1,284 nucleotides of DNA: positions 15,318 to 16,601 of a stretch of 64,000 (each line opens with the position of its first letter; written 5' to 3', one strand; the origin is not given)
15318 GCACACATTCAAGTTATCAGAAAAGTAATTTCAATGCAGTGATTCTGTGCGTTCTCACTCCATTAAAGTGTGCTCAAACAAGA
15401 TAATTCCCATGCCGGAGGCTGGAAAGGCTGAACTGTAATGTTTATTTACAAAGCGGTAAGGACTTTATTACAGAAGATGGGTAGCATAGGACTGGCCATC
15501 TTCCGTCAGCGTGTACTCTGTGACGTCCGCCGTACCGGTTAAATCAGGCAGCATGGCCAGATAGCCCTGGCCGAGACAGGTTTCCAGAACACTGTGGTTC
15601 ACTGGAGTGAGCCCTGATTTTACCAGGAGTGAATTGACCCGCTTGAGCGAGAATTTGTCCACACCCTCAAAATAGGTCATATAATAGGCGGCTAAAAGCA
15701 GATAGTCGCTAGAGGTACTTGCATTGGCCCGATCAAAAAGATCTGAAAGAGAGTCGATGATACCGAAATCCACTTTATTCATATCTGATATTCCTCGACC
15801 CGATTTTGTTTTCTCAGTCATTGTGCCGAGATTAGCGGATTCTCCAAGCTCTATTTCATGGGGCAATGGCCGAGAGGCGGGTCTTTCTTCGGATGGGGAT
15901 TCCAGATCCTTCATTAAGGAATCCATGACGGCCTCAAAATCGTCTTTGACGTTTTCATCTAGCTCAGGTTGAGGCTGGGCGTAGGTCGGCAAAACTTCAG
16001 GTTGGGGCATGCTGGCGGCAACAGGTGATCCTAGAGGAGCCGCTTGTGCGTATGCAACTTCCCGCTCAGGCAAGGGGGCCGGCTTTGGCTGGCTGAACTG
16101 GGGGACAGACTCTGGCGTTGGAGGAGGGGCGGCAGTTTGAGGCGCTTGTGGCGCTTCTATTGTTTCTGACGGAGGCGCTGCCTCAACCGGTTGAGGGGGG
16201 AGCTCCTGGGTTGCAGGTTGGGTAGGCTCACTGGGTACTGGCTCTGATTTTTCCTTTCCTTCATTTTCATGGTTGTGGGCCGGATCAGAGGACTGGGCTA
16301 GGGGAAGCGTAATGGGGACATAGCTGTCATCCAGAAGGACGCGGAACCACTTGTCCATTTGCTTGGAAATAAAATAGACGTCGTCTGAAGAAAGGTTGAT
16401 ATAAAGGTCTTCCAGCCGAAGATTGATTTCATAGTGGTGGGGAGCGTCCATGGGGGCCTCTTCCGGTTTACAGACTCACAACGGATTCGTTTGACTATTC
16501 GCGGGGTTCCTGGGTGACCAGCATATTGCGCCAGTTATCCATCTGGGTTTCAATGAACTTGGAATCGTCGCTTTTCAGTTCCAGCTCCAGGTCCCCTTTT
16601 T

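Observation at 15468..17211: A small ORF paralogous to the N-terminal domain of its 327-aa neighbour, next to a Pro/Gly/Gln-rich low-complexity protein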

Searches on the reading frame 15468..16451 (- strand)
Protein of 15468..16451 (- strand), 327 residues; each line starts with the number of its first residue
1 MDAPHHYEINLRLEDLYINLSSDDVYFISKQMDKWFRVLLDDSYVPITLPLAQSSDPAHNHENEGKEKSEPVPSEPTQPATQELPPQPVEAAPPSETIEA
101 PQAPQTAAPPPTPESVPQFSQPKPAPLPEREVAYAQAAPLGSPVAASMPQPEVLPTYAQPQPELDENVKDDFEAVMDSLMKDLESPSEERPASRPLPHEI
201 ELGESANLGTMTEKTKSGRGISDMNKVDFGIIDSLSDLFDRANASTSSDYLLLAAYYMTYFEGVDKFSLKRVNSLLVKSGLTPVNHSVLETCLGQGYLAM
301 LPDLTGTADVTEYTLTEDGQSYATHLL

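Call 5: search_protein_families(library=pfam, proteins=[window:15468-16451:-], max_evalue=1)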
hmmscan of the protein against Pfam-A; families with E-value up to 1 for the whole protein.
window:15468-16451:- (327 aa): 0 families

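Call 6: search_protein_families(library=ncbifam, proteins=[window:15468-16451:-], max_evalue=1)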
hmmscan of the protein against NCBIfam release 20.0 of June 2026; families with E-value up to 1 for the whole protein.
window:15468-16451:- (327 aa): 0 families
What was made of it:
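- On MarR/PadR-like winged-helix transcription regulators: No Pfam or NCBIfam hit for the window protein (calls 5, 6).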

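Call 8: find_homologous_proteins(query=window:15468-16451:-, max_evalue=0.01)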
Query window:15468-16451:- (327 aa): 96 proteins with E <= 0.01 among 8000 candidates.
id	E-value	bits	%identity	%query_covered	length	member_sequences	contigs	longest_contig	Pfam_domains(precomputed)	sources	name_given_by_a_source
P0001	1.6e-211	720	100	100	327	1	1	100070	-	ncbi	-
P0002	1.6e-75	273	50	100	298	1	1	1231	-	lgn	-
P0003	7.9e-66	241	57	51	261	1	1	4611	-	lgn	-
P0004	5.5e-65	238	42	100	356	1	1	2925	-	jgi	jgi:hypothetical protein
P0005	1.1e-64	237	56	52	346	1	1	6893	-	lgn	-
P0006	1.8e-63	233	55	55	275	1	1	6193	-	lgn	-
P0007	2.7e-62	229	60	50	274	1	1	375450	-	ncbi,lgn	-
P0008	6.3e-60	222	45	100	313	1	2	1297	-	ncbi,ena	-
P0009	1.6e-59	220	47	64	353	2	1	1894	-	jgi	-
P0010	2.3e-58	216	45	99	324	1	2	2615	-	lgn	-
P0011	2.2e-57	213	49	63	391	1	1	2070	-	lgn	-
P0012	1.6e-56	210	48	56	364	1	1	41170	-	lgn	-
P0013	2.6e-56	210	51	51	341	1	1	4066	-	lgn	-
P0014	2.7e-56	210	51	48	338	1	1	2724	-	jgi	jgi:hypothetical protein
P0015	3.2e-56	209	44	99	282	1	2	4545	-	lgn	-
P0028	1.2e-52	198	40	100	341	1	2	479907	-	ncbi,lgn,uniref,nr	ncbi:hypothetical protein [Vampirovibrio chlorellavorus]|uniref:hypothetical protein n=1 Tax=Vampiro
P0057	2.4e-47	180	39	100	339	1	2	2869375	-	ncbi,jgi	jgi:hypothetical protein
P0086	8.2e-33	132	33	100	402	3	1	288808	-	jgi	-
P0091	2.0e-30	125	37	95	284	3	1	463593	-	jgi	jgi:hypothetical protein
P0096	1.7e-11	62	52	13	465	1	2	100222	-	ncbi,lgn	-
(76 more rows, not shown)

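Call 10: find_encoding_contigs(protein=P0028, flank=6000, max_places=2)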
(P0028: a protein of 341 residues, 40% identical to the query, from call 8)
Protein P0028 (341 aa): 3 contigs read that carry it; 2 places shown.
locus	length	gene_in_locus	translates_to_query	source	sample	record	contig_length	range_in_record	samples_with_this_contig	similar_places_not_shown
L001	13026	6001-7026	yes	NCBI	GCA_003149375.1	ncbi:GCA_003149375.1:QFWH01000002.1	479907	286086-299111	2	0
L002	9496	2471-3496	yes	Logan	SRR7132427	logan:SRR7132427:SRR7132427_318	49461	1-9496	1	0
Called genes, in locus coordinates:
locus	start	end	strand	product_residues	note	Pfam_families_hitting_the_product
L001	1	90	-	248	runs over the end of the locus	-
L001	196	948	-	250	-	PF23441:SDR, PF00106:adh_short, PF08659:KR, PF13561:adh_short_C2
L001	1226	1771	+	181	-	-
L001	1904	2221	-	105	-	-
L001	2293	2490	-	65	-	-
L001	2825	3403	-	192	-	PF11539:DUF3228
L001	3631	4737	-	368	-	PF00817:IMS, PF21999:IMS_HHH_1 (faint), PF11798:IMS_HHH (weak), PF11799:IMS_C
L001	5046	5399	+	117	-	-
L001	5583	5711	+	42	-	-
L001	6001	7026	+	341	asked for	-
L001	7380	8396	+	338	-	PF13793:Pribosyltran_N, PF00156:Pribosyltran, PF14572:Pribosyl_synth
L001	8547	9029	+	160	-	PF08982:AtaL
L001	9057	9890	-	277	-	-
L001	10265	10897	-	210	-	PF00117:GATase, PF07722:Peptidase_C26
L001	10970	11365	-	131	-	-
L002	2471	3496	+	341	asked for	-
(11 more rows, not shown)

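Call 11: find_encoding_contigs(protein=P0057, flank=6000, max_places=2)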
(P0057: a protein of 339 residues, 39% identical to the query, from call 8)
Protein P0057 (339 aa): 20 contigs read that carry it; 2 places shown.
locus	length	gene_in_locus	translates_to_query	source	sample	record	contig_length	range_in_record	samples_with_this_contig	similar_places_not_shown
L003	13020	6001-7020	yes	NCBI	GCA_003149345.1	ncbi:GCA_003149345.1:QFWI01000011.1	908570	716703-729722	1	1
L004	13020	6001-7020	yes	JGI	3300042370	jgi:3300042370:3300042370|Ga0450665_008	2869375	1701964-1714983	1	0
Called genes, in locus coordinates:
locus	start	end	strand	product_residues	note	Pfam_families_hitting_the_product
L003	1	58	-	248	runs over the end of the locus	-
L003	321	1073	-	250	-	PF23441:SDR, PF00106:adh_short, PF08659:KR, PF13561:adh_short_C2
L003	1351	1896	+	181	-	-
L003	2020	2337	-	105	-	-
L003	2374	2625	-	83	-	-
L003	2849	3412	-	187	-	PF11539:DUF3228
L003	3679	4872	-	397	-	PF00817:IMS, PF11798:IMS_HHH (weak), PF21999:IMS_HHH_1 (weak), PF11799:IMS_C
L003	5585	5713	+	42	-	-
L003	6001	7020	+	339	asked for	-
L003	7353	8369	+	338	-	PF13793:Pribosyltran_N, PF00156:Pribosyltran, PF14572:Pribosyl_synth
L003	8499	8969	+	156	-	PF08982:AtaL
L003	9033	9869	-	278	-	-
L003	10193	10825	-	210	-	PF00117:GATase, PF07722:Peptidase_C26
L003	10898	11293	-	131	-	-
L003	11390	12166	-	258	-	-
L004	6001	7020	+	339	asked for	-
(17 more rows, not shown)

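Call 16: find_related_loci(query=A1, collection=genome_contigs, flank=8000)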
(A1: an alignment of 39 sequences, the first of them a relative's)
Query A1 (327 aa) in genome_contigs; peptide patterns used: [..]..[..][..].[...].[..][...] (x = any residue, [..] = any of these).
131 stretches matched a pattern; 18 encode a relative of the query (tblastn E <= 1e-3); 18 distinct loci.
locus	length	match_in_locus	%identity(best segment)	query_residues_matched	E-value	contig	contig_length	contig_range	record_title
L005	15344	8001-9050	40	5-327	8e-69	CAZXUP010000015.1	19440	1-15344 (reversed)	MAG TPA_asm: uncultured Vampirovibrionales bacterium isolate SRP344714_co2_442 genome assembly, contig: NODE_7247_length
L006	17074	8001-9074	40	1-325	5e-66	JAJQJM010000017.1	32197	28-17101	MAG: Vampirovibrio sp. isolate C_No_T20_B_bin.46 scaffold_803, whole genome shotgun sequence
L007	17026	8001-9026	39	1-327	1e-63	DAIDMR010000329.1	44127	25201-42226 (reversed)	MAG TPA_asm: Vampirovibrio sp. isolate clean456 k141_63117, whole genome shotgun sequence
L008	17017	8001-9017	39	1-327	5e-60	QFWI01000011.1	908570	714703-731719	MAG: Vampirovibrio chlorellavorus isolate Vc_AZ_2 Contig11, whole genome shotgun sequence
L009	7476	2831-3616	42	5-327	1e-57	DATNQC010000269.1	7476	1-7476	MAG TPA_asm: Oculatellaceae cyanobacterium isolate SMAG_U16497 k141_144892, whole genome shotgun sequence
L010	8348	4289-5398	39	4-327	1e-57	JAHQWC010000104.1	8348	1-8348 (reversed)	MAG: Vampirovibrio sp. isolate MAG.114 Posi_114-P55343, whole genome shotgun sequence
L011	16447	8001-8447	60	164-327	2e-49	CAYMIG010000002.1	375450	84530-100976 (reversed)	MAG TPA_asm: uncultured Vampirovibrionales bacterium isolate SRP290908_co2_77 genome assembly, contig: NODE_13_length_37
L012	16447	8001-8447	51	166-327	1e-44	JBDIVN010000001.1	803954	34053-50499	MAG: Vampirovibrionales bacterium isolate Bin_14 NODE_2_length_803954_cov_9.260631, whole genome shotgun sequence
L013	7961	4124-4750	43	158-327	2e-43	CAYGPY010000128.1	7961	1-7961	MAG TPA_asm: uncultured Vampirovibrionales bacterium isolate ERP117304_co3_122 genome assembly, contig: NODE_12984_lengt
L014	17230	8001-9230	46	1-320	5e-41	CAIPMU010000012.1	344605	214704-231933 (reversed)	MAG: Vampirovibrio chlorellavorus isolate Umea1_bin-2013 genome assembly, contig: bin-2013:12/20, whole genome shotgun s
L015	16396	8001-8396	50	169-319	2e-40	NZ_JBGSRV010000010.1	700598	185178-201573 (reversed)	MAG: Vampirovibrio sp. isolate JTS-AC367 k141_2988760, whole genome shotgun sequence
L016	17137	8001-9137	37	1-327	2e-37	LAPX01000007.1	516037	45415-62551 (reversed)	Vampirovibrio chlorellavorus isolate NCIMB 11383 contig_7, whole genome shotgun sequence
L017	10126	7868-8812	31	7-327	2e-33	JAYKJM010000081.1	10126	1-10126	MAG: Vampirovibrionales bacterium isolate 982097 NODE_33496958, whole genome shotgun sequence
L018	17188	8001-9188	55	1-327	1e-32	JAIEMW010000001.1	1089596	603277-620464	MAG: Cyanobacteriota bacterium isolate co.spades.CONCOCT.2.5kb_148 c_000000000001, whole genome shotgun sequence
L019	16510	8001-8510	39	165-327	4e-32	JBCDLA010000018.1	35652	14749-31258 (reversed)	MAG: Cyanobacteria bacterium P01_H01_bin.74 k141_3037842_length_35652_cov_13.0000, whole genome shotgun sequence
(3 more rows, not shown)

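Call 33: search_solved_structures(query=A2, max_evalue=10)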
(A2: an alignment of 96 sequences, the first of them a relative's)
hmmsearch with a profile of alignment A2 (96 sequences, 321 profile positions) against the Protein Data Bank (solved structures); distinct sequences matched with E-value up to 10: 18.
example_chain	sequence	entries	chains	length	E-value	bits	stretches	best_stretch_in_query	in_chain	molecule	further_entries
5a8i_A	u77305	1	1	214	0.27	14.3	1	47-124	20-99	ARNA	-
9njt_A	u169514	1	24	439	0.27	14.3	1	80-182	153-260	Dihydrolipoyllysine-residue succinyltransferase component of 2-oxoglutarate dehydrogenase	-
8s05_C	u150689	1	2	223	0.48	13.5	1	47-124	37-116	Conserved protein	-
4av2_A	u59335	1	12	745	0.75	12.8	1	38-131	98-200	TYPE IV PILUS BIOGENESIS AND COMPETENCE PROTEIN PILQ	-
5a5t_F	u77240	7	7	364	0.8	12.7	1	65-236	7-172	EUKARYOTIC TRANSLATION INITIATION FACTOR 3 SUBUNIT F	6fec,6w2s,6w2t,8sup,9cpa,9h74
9sh1_A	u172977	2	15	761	0.91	12.6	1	38-127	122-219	Type IV pilus biogenesis and competence protein PilQ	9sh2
28zx_3f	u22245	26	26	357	0.96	12.5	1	44-122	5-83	Eukaryotic translation initiation factor 3 subunit F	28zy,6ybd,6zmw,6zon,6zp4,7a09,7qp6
9ya8_L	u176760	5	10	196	1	12.4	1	94-185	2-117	Myosin light chain 3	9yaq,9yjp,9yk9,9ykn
5tby_C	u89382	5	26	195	1.3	12.1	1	94-186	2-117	Myosin light chain 3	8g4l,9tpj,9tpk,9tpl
3j8b_F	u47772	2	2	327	1.3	12.1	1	44-122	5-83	Eukaryotic translation initiation factor 3 subunit F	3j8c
8ova_Az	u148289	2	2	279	1.9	11.5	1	69-129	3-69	RNA-binding protein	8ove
7uol_D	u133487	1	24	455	2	11.5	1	55-126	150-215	Dihydrolipoyllysine-residue succinyltransferase component of 2-oxoglutarate dehydrogenase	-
8wql_EF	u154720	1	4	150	2.5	11.1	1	83-166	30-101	LPP2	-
2mii_A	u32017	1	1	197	2.8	10.9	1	65-125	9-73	Penicillin-binding protein activator LpoB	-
8i7r_M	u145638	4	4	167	2.9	10.9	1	74-140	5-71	Piercer of microtubule wall 1 protein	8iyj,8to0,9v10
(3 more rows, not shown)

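Call 40: predict_structure(alignment_id=A2)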
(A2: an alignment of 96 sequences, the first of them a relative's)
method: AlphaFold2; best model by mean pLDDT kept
length: 327 residues; sequences in the alignment: 96
mean_pLDDT: 71.2   pTM: 0.41
mean pLDDT of the five models: 71.2, 69.9, 69.6, 68.6, 68.0
residues with pLDDT >= 90: 106; 70-90: 50; 50-70: 110; < 50: 61
segments of 3 or more residues with pLDDT < 50: 59-63, 118-120, 133-136, 143-146, 156-158, 190-198, 210-223
pLDDT, mean of each block of 10 residues (from residue 1): 77 86 94 90 72 53 51 58 55 52 57 52 56 48 50 52 65 83 62 45 51 43 55 92 96 97 96 97 97 98 81 97 96
secondary structure, 60 per line:
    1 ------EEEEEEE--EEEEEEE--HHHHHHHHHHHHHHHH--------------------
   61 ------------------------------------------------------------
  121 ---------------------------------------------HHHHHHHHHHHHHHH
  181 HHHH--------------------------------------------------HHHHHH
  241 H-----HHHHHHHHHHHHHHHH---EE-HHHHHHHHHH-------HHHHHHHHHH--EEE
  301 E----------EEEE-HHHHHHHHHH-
elements in order: E7-13 E16-22 H25-40 H166-184 H235-241 H247-262 H269-278 H286-295 E298-301 E312-315 H317-326
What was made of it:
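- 16314..16451 (-): Gene C, N-terminal domain (residues 1-46): a diverged copy of B with the same hairpin-plus-helix fold. AF2 strands 7-13 and 16-22, helix 25-40; 10-residue block mean pLDDT 86-94 over residues 11-40 and 77 for residues 1-10 (call 40).
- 15957..16313 (-): Gene C, linker 1 (residues 47-165): an acidic Pro/Ala/Gln/Val/Glu-rich disordered region, variable in length across the family (50-284 aa). 10-residue block mean pLDDT 48-58 over residues 51-160 (call 40).
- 15900..15956 (-): Gene C, conserved amphipathic acidic helix (residues 166-184, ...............) inside the disordered region. Probably a docking helix. AF2 helix 166-184; block mean pLDDT 83 for residues 171-180 (call 40).
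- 15471..15764 (-): Gene C, C-terminal winged-helix domain (residues 230-327). The stop codon is at 15468-15470. AF2 block mean pLDDT 92-98 except 81 for residues 301-310; topology H-H-b-H-H-wing-H (call 40).
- On MarR/PadR-like winged-helix transcription regulators: AF2 model with block mean pLDDT 92-98 (81 for residues 301-310) and H-b-H-H-wing topology (call 40).
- C has long disordered regions (call 40).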

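Call 42: fold_search(model_id=the predicted structure, library=pdb)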
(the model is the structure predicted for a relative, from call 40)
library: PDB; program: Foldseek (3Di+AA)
matches with E <= 10: 852; with E <= 0.001: 0
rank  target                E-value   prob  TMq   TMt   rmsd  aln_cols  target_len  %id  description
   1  7jps_A                1.7e-03  1.00  0.19  0.18   9.0       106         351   17  ORC-DNA: Human Origin Recognition Complex (ORC) with DNA bound in the core (released 2020-09-09)
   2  6pcp_A                2.4e-03  1.00  0.19  0.42   4.8        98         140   18  Mechanism for regulation of DNA binding of Bordetella bronchiseptica BpsR by 6-hydroxynicotinic acid (released 2019-11-06)
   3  7jpo_A                2.4e-03  1.00  0.19  0.18   8.8       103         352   16  ORC-O1AAA: Human Origin Recognition Complex (ORC) with dynamic/unresolved ORC2 WH (released 2020-09-02)
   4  6pco_A                2.7e-03  1.00  0.19  0.40   5.2        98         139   21  Mechanism for regulation of DNA binding of Bordetella bronchiseptica BpsR by 6-hydroxynicotinic acid (released 2019-11-06)
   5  6pco_C                4.2e-03  1.00  0.20  0.44   4.8        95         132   18  Mechanism for regulation of DNA binding of Bordetella bronchiseptica BpsR by 6-hydroxynicotinic acid (released 2019-11-06)
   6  2nnn_A                4.2e-03  1.00  0.20  0.44   4.7        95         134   13  Crystal structure of probable transcriptional regulator from Pseudomonas aeruginosa (released 2006-11-21)
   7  8xu0_B                5.1e-03  1.00  0.19  0.41   5.4        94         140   18  Clostridioides difficile MarR (WP_003434724) with salicylate (released 2024-11-20)
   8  2nnn_D                6.6e-03  1.00  0.20  0.42   5.0        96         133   14  Crystal structure of probable transcriptional regulator from Pseudomonas aeruginosa (released 2006-11-21)
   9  7ctf_A                6.6e-03  1.00  0.19  0.51   6.1        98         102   16  Human origin recognition complex 1-5 State II (released 2021-01-06)
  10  5h3r_B                7.0e-03  1.00  0.20  0.43   4.6        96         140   11  Crystal Structure of mutant MarR C80S from E.coli complexed with operator DNA (released 2017-08-02)
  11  7jpp_A                7.0e-03  1.00  0.19  0.51   5.9        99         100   16  ORC-O2WH: Human Origin Recognition Complex (ORC) with dynamic/unresolved ORC1 AAA+ domain (released 2020-09-09)
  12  8s0e_G                7.0e-03  0.99  0.19  0.18   9.7        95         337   10  H. sapiens OCCM bound to double stranded DNA (released 2024-10-02)
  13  3vod_A                8.0e-03  1.00  0.20  0.45   4.6        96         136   11  Crystal Structure of mutant MarR C80S from E.coli (released 2013-03-06)
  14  3l09_B                8.0e-03  1.00  0.20  0.26   4.7        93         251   16  Crystal structure of Putative transcriptional regulator (JANN_22DEC04_CONTIG27_REVISED_GENE3569) from Jannaschia sp. C (released 2010-01-12)
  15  8s0c_A                8.0e-03  0.99  0.19  0.46   5.9        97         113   18  H. sapiens ORC1-5 bound to double stranded DNA as part of the MCM-ORC complex (released 2024-10-02)
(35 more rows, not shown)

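Call 57: search_protein_families(library=phrogs, proteins=[window:15468-16451:-], max_evalue=1)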
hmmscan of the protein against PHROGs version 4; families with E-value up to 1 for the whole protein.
window:15468-16451:- (327 aa): 1 family
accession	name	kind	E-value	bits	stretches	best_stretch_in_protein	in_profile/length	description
phrog_14038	-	unknown function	0.41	11.3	1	228-282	48-99/201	-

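Call 65: search_dna_similar(query=window:15468-16451:-, collection=phages, mode=protein, max_rows=10)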
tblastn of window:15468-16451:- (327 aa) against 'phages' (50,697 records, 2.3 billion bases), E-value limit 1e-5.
Records with a match: 1; places in all: 1; records where one place covers at least 80% of the query: 0.
Best place of each record, by identity: <60% 1.
By first word of the organism name: Microcystis 1.
By host as written in the record: Microcystis sp. SG03 1.
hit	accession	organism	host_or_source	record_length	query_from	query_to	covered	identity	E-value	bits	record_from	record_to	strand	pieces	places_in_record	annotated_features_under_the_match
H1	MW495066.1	Microcystis phage MaAM05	Microcystis sp. SG03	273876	146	327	56%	42.9%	1e-33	136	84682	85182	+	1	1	hypothetical protein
